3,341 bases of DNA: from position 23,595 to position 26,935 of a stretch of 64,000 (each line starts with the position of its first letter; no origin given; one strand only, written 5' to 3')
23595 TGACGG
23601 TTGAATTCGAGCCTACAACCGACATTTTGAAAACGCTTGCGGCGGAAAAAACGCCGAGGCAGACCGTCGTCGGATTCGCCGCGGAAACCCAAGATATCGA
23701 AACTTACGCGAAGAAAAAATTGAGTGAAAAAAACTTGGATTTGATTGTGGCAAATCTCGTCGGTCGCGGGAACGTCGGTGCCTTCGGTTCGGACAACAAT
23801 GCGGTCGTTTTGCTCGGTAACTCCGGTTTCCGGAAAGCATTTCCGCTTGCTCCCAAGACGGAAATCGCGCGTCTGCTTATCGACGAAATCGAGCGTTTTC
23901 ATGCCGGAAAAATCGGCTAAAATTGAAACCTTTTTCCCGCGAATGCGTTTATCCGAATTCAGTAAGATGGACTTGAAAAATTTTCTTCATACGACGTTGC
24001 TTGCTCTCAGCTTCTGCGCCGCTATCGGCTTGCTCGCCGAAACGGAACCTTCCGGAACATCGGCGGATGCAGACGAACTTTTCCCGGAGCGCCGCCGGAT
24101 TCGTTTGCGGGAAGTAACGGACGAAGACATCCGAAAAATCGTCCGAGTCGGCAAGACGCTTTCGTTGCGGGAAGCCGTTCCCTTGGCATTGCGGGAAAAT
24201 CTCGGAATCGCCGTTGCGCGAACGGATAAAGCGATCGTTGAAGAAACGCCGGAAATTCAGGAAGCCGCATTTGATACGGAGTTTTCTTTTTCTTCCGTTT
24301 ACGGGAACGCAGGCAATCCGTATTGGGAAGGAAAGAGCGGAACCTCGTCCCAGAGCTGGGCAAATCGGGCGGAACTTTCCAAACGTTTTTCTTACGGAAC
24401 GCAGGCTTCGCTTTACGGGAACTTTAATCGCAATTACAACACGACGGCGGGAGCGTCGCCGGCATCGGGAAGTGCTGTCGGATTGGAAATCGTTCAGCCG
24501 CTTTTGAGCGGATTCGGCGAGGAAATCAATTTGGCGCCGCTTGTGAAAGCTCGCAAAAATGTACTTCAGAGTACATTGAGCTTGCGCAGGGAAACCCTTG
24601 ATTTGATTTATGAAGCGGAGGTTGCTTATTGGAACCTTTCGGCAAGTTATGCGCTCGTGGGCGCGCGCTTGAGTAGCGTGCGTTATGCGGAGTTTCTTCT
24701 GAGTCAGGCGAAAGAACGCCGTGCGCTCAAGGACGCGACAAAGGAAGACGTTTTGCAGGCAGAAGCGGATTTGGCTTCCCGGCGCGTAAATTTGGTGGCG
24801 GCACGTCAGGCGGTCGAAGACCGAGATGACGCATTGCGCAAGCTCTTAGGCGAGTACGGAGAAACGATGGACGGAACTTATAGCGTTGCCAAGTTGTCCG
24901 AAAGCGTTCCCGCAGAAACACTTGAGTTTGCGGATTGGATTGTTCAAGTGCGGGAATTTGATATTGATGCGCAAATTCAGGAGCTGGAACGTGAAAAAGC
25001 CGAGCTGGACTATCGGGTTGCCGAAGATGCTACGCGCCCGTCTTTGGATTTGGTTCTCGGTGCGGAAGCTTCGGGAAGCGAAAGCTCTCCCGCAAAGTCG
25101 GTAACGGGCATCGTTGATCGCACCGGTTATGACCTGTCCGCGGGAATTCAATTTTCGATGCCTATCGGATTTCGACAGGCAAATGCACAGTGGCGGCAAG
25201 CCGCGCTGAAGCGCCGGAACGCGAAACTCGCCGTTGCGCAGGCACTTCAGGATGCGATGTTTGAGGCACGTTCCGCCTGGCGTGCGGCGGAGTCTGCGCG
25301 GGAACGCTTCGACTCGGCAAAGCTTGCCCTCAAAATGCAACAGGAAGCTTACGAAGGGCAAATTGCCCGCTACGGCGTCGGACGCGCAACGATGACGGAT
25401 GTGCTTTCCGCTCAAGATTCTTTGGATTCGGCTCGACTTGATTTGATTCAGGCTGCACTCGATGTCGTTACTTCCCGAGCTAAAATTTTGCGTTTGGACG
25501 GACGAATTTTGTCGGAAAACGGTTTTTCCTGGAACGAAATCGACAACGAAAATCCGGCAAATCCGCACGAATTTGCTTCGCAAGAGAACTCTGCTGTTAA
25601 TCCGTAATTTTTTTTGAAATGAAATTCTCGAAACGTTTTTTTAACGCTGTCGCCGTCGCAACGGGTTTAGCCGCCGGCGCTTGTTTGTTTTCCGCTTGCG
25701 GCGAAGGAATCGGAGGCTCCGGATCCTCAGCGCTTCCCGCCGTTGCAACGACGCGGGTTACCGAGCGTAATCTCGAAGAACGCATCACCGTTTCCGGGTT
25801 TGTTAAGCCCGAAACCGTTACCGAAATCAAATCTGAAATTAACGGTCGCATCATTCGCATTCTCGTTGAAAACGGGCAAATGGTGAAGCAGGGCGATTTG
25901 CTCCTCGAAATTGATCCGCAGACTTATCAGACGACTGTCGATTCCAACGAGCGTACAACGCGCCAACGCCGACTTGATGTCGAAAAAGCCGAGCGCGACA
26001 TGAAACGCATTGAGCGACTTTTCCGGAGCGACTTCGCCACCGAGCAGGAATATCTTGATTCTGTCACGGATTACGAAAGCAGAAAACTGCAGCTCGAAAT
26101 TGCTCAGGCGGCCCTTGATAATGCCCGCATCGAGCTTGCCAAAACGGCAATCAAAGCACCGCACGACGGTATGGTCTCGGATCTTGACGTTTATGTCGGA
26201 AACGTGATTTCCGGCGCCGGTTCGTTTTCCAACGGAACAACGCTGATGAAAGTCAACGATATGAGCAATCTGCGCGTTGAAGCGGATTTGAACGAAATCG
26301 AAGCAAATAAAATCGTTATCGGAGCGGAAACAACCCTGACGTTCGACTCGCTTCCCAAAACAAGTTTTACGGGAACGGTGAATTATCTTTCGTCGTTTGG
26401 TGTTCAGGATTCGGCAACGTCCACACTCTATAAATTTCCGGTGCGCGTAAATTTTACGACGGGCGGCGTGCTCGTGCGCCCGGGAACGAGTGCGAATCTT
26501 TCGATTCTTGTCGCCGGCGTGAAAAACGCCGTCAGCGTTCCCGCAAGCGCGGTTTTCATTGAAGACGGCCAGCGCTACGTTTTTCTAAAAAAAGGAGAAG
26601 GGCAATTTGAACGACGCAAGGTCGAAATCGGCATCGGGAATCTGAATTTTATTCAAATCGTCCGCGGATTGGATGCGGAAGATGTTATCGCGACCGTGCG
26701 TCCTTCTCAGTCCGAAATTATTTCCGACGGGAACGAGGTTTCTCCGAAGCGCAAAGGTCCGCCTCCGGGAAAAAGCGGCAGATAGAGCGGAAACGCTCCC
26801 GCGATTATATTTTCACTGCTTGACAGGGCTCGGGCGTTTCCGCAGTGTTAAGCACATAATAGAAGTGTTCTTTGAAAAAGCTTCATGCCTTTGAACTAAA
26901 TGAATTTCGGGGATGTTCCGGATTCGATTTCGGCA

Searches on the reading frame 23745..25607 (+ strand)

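Call 64: search_protein_families(library=ncbifam, proteins=[window:23745-25607:+], max_evalue=1e-20)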
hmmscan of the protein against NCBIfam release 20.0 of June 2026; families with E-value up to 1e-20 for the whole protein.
window:23745-25607:+ (620 aa): 1 family
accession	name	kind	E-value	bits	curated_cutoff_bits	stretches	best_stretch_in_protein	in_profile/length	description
TIGR01844.1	type_I_sec_TolC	subfamily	5.4e-30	104.7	225.15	1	226-593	52-405/414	TolC family outer membrane protein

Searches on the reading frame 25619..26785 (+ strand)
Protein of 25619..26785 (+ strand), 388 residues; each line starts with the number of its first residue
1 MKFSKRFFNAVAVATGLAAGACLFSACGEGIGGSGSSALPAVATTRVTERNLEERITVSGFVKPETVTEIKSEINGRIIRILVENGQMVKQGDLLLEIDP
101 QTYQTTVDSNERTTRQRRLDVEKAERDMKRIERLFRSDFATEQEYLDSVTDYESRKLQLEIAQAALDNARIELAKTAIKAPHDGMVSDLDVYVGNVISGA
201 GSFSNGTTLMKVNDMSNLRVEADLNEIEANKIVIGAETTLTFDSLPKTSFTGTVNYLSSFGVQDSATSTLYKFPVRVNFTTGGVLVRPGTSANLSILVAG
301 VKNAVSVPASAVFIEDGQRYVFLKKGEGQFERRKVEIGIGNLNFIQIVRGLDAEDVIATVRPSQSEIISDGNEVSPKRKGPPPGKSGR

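Call 68: search_protein_families(library=pfam, proteins=[window:25619-26785:+], max_evalue=0.00001)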
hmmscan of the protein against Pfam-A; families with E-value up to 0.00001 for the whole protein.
window:25619-26785:+ (388 aa): 4 families
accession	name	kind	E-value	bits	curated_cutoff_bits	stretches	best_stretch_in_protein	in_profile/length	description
PF16576.10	HlyD_D23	-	7.2e-18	65.1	30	1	52-290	2-212/214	Barrel-sandwich domain of CusB or HlyD membrane-fusion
PF13437.12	HlyD_3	-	1.1e-16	61.9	22.2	1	178-288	2-105/106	HlyD family secretion protein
PF13533.13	Biotin_lipoyl_2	-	5.9e-09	36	29.8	1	69-99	2-32/32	Biotin-lipoyl like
PF00364.28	Biotin_lipoyl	-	8.5e-06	25.9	22.1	0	68-98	43-73/73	Biotin-requiring enzyme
